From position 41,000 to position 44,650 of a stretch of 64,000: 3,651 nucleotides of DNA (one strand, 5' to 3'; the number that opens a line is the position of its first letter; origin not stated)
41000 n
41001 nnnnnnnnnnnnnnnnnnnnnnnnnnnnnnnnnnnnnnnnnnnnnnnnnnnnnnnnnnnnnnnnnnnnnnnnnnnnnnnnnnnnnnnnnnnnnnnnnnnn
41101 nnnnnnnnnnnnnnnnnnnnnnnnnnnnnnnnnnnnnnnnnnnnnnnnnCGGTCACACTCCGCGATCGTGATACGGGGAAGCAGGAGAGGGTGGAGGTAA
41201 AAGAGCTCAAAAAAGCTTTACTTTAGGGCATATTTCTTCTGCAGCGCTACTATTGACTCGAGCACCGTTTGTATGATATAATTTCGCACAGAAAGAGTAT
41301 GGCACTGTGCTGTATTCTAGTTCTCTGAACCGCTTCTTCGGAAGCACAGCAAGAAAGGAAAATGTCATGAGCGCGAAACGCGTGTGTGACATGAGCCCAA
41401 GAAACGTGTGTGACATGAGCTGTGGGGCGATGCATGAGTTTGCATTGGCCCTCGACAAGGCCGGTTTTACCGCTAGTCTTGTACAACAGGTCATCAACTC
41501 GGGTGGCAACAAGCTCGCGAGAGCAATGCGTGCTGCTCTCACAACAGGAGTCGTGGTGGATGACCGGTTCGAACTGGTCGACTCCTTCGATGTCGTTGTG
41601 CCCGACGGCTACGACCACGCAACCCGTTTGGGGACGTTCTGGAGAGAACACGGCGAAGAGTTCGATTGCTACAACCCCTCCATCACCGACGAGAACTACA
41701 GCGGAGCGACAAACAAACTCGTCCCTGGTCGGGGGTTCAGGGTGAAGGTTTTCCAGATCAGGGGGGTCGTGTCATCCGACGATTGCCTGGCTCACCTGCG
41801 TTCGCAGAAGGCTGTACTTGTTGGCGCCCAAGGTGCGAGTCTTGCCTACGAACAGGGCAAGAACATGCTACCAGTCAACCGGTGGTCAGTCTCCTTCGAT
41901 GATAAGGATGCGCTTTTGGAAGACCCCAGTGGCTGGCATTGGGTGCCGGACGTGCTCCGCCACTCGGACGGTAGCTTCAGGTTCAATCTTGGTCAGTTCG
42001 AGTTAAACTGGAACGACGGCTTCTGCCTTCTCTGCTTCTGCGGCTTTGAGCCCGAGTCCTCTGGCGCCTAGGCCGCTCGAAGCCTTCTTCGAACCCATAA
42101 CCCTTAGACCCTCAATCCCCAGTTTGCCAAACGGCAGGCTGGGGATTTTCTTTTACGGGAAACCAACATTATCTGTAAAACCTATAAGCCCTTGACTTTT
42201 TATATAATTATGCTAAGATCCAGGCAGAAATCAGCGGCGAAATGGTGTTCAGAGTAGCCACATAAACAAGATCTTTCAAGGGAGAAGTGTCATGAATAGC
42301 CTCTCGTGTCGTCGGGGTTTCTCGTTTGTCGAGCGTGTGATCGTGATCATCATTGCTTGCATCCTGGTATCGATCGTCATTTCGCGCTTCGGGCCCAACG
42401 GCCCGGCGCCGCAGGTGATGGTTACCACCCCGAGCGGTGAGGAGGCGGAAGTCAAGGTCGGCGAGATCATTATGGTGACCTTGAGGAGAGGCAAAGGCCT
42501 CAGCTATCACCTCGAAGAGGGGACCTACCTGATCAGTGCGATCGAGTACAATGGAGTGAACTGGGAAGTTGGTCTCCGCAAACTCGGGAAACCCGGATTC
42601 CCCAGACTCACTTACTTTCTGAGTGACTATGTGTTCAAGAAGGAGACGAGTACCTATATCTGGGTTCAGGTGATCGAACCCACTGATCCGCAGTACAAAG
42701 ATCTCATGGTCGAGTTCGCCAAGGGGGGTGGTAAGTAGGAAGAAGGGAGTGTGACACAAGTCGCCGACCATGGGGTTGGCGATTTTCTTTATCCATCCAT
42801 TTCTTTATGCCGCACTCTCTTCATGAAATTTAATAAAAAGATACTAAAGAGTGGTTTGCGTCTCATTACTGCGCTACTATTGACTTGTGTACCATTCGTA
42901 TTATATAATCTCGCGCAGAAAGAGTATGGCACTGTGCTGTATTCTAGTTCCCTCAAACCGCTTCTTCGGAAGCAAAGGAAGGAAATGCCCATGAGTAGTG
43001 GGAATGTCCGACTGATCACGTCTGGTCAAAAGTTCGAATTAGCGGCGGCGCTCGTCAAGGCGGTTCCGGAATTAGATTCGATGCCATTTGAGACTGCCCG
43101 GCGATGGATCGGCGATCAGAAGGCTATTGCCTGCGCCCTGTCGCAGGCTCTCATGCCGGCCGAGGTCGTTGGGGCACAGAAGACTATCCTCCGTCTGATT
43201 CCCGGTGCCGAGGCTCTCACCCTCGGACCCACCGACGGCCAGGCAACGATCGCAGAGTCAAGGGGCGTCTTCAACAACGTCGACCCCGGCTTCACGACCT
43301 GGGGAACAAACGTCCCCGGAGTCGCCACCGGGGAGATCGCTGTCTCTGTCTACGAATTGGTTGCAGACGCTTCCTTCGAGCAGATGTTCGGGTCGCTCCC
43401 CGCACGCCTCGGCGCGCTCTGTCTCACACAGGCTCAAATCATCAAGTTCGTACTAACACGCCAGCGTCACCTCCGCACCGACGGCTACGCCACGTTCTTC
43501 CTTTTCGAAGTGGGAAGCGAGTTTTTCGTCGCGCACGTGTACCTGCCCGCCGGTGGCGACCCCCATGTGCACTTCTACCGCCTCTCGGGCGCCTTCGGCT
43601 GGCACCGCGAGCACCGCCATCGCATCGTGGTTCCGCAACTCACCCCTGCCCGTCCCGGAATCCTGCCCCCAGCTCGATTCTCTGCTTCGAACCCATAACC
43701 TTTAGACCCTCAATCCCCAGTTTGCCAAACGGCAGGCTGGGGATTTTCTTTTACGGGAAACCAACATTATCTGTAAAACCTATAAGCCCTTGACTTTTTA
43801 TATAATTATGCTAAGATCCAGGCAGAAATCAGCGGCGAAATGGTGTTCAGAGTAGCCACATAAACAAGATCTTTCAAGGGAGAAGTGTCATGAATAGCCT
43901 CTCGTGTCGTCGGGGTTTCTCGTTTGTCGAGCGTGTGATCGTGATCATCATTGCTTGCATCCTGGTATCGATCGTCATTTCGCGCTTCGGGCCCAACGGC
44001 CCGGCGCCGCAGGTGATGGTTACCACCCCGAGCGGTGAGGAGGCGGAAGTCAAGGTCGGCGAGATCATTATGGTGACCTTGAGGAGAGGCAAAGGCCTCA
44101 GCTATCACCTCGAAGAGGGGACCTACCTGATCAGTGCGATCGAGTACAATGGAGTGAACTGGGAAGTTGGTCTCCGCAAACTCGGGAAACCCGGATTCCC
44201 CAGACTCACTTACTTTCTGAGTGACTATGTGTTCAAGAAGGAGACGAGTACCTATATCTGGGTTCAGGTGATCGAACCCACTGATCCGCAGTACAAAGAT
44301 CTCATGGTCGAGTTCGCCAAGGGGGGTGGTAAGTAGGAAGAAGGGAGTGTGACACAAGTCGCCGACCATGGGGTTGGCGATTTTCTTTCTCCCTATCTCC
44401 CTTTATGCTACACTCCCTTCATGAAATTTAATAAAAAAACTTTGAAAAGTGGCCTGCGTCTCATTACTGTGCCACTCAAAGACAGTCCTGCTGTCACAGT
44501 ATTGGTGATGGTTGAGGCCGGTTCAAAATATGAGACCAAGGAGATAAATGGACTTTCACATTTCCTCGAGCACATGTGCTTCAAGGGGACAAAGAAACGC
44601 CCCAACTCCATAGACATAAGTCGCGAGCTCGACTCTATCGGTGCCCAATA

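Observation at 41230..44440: Exact 1.6-kb tandem duplication whose central ORF was swapped for a divergent paralog (P3 vs P4), while flanks stay 100% identical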

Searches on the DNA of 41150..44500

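Call 63: search_rna_families(source=window, start=41150, end=44500, threshold=evalue, max_evalue=1)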
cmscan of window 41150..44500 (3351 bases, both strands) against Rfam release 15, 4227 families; matches with E-value up to 1: 2.
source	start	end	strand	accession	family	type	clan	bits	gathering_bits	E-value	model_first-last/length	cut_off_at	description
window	42927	42973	+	RF01716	PhotoRC-I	Cis-reg;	-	27.7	45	0.00026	1-44/44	no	PhotoRC-I RNA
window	41300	41345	+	RF01716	PhotoRC-I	Cis-reg;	-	24.4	45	0.0026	1-44/44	no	PhotoRC-I RNA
